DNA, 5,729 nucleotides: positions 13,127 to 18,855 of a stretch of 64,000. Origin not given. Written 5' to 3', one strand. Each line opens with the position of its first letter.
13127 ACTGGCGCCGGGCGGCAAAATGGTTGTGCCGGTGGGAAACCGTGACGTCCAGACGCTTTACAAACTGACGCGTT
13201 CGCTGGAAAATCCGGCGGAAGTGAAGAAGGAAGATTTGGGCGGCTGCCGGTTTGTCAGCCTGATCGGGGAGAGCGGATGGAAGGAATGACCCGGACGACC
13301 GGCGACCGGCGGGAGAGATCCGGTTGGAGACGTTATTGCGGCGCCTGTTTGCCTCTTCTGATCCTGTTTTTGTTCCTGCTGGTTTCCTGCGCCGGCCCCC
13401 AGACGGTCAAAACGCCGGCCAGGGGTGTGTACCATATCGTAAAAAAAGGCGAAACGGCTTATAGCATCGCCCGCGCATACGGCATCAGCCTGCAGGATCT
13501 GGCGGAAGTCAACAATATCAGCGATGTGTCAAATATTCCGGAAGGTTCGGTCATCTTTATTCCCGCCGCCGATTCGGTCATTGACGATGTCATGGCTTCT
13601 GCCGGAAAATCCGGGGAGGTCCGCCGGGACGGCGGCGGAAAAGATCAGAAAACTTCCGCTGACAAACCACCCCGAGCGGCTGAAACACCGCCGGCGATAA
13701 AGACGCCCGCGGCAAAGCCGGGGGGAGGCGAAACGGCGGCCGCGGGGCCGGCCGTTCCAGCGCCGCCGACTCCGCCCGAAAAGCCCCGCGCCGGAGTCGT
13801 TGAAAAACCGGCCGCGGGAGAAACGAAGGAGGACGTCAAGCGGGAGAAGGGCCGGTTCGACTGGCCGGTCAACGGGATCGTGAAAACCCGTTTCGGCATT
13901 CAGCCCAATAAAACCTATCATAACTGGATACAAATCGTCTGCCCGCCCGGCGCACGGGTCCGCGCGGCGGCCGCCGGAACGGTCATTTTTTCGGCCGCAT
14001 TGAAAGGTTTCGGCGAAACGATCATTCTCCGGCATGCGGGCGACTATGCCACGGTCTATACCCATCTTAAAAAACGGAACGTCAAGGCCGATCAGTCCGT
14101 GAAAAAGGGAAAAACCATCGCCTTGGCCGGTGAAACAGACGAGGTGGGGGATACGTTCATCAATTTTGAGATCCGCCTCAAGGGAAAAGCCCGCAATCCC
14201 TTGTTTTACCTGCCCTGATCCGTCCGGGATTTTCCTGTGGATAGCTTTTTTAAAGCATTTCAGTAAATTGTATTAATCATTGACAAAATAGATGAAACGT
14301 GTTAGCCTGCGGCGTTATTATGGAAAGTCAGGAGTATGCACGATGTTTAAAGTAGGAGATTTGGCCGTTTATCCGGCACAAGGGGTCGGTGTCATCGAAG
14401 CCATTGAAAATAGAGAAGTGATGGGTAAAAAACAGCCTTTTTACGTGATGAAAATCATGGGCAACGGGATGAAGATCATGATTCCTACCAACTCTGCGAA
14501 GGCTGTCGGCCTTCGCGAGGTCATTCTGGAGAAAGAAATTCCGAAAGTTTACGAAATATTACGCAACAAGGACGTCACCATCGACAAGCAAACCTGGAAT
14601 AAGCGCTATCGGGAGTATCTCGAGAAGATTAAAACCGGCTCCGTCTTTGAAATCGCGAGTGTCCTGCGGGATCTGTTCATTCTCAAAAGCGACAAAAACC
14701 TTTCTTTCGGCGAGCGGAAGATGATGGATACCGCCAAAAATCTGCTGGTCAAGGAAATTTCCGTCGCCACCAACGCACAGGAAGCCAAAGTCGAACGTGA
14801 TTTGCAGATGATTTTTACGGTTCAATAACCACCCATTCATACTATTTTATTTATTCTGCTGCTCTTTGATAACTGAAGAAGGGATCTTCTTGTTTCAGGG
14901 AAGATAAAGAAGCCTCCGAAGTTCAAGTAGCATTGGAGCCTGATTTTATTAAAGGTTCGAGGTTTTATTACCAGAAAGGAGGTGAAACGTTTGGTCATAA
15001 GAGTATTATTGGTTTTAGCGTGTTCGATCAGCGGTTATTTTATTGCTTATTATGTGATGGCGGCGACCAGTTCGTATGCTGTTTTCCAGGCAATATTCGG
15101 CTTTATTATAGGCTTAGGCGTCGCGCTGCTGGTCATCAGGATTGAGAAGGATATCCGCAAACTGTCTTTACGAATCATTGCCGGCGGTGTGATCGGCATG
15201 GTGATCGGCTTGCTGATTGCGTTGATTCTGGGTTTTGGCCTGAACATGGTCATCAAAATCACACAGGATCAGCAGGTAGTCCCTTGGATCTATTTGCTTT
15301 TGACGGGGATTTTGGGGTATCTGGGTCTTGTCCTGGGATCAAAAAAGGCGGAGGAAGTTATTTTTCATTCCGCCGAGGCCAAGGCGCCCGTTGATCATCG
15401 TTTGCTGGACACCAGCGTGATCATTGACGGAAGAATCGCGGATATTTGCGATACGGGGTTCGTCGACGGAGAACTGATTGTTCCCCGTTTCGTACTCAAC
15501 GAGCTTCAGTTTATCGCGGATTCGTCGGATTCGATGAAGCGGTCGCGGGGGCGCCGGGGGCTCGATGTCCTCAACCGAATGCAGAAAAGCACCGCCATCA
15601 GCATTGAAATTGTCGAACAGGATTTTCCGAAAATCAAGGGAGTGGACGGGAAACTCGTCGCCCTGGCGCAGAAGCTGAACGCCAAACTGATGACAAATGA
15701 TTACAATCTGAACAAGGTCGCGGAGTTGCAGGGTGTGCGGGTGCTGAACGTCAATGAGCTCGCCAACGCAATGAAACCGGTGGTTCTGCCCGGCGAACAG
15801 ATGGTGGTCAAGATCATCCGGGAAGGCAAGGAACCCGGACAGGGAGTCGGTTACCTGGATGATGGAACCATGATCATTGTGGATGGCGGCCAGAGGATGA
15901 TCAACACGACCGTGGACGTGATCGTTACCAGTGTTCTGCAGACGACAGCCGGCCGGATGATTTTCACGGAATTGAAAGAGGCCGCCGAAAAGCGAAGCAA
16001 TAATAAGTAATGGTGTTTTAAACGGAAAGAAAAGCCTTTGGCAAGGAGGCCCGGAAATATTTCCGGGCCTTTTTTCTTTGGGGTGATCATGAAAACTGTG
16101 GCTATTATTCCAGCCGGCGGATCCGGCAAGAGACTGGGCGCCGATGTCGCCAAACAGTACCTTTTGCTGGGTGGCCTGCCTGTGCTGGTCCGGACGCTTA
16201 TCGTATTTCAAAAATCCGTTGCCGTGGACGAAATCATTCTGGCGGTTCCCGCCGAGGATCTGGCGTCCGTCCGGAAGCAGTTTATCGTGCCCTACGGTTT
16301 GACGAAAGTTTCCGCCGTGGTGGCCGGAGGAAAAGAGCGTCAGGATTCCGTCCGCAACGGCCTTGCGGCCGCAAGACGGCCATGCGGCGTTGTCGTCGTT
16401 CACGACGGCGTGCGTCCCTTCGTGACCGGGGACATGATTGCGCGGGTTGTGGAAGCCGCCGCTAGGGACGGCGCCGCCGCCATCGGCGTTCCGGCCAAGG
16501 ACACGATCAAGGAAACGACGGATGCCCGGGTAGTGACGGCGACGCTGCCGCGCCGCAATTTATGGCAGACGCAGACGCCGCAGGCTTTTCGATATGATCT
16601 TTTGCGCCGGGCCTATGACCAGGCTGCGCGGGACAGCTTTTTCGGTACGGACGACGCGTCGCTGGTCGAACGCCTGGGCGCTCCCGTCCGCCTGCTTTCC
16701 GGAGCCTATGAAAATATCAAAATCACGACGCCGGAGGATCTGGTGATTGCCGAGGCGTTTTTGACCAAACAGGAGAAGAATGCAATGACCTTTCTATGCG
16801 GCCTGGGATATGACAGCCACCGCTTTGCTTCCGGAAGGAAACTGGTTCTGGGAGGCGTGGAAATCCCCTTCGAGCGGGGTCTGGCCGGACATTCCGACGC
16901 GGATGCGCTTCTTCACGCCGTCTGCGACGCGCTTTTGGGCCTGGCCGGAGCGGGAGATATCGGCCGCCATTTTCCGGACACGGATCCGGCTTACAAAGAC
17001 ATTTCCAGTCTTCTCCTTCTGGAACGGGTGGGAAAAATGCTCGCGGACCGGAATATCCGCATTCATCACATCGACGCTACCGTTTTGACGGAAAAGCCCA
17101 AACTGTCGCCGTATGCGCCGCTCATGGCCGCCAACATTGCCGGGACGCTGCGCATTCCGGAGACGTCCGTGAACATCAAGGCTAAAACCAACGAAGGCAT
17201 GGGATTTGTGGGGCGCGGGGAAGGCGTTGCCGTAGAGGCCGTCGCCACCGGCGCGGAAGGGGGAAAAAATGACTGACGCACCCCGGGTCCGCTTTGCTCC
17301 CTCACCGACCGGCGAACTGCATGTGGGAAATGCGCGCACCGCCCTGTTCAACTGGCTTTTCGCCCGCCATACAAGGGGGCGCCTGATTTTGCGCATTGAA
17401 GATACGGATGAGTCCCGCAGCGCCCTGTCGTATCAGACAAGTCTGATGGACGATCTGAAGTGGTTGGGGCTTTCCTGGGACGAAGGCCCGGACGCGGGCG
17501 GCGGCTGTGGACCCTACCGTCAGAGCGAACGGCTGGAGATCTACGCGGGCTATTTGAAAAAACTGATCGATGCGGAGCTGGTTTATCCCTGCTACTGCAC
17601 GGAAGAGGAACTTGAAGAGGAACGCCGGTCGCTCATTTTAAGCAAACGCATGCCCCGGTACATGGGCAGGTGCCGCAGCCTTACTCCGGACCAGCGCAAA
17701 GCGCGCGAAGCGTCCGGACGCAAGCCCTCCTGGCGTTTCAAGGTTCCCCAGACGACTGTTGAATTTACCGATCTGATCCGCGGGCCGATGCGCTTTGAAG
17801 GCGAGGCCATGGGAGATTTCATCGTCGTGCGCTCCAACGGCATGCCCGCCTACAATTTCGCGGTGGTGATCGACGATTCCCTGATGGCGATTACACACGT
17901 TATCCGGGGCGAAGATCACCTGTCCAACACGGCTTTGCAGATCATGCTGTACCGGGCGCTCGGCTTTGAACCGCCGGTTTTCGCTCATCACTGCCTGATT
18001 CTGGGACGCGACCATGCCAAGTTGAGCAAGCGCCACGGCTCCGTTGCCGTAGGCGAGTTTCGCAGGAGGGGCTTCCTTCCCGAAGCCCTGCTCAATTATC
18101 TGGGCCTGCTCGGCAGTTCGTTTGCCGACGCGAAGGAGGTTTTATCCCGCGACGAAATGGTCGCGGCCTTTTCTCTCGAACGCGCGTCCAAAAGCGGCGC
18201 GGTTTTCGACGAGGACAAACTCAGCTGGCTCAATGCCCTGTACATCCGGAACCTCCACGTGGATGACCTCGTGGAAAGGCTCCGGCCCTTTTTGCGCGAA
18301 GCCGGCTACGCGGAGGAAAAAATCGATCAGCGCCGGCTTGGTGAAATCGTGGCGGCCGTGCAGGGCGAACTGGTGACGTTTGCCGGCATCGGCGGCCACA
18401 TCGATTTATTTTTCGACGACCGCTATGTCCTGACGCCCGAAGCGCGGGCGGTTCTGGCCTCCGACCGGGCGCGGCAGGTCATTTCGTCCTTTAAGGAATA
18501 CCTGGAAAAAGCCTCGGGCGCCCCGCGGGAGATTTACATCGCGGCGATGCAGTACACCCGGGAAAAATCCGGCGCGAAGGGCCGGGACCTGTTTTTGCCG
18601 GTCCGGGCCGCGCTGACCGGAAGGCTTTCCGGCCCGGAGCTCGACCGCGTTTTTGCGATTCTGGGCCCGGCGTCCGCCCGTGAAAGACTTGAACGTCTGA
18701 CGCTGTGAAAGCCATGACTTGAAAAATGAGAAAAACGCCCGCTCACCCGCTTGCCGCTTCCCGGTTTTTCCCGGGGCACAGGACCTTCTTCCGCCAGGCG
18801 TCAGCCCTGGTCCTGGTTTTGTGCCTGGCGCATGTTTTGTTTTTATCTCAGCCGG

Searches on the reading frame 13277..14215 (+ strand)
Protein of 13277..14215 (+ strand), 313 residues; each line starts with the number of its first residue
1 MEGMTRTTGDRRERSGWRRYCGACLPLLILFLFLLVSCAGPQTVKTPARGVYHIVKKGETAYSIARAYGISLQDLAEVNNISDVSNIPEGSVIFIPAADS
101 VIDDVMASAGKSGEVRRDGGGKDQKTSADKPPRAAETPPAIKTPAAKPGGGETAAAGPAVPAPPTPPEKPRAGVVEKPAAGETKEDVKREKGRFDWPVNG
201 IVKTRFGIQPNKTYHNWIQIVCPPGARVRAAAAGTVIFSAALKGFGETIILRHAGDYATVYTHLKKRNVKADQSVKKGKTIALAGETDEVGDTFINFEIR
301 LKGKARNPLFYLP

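Call 34: search_protein_families(library=pfam, proteins=[window:13277-14215:+], max_evalue=0.00001)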
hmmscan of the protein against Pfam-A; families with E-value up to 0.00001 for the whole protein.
window:13277-14215:+ (313 aa): 2 families
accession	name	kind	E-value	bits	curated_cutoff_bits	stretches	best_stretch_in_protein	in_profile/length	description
PF01551.29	Peptidase_M23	-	6.7e-23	81.2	28.7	1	214-308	2-96/96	Peptidase family M23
PF01476.26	LysM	-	8.7e-13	48.4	20.9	1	53-96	1-43/43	LysM domain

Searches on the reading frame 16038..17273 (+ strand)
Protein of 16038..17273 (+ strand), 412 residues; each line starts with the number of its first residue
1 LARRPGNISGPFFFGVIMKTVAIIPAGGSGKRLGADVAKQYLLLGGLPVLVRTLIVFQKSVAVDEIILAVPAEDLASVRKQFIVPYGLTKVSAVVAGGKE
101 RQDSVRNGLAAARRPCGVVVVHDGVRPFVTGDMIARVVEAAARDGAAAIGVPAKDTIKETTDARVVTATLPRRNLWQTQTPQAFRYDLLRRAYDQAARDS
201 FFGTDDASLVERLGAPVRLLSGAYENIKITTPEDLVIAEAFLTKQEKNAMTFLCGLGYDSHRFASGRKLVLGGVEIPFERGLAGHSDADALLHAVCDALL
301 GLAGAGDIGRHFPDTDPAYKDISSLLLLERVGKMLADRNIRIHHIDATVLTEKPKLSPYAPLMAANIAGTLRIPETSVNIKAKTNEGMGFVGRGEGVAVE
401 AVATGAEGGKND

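Call 34: search_protein_families(library=pfam, proteins=[window:16038-17273:+], max_evalue=0.00001)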
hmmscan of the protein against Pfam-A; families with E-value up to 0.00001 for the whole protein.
window:16038-17273:+ (412 aa): 3 families
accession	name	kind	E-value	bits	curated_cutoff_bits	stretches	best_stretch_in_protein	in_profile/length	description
PF01128.25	IspD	-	4.4e-63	213.4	27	1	21-243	2-220/221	2-C-methyl-D-erythritol 4-phosphate cytidylyltransferase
PF02542.21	YgbB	-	1.5e-61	207.7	26.7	1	254-404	3-153/155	YgbB family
PF12804.13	NTP_transf_3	-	1.5e-09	38.6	27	1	22-156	1-126/160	MobA-like NTP transferase domain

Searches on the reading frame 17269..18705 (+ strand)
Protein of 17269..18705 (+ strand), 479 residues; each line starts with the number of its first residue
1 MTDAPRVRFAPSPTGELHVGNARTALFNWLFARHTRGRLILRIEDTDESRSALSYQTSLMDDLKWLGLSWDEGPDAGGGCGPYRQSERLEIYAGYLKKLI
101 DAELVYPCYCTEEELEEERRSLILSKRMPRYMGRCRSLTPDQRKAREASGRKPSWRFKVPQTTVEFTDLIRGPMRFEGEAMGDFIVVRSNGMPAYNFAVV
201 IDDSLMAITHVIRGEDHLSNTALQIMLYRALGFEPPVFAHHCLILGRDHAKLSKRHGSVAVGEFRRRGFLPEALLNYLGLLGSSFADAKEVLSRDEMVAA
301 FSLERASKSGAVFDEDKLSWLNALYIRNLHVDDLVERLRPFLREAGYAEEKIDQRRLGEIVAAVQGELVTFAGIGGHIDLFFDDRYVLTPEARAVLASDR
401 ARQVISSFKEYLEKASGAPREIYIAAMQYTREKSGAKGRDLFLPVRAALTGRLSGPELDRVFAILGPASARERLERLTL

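Call 34: search_protein_families(library=pfam, proteins=[window:17269-18705:+], max_evalue=0.00001)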
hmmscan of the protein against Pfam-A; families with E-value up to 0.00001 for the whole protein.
window:17269-18705:+ (479 aa): 2 families
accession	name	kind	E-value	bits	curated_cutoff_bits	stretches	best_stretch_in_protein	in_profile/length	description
PF00749.27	tRNA-synt_1c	-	1.2e-101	340.2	23.4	1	6-320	3-314/314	tRNA synthetases class I (E and Q), catalytic domain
PF19269.4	Anticodon_2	-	8.7e-17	62.3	23.6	1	334-476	2-139/141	Anticodon binding domain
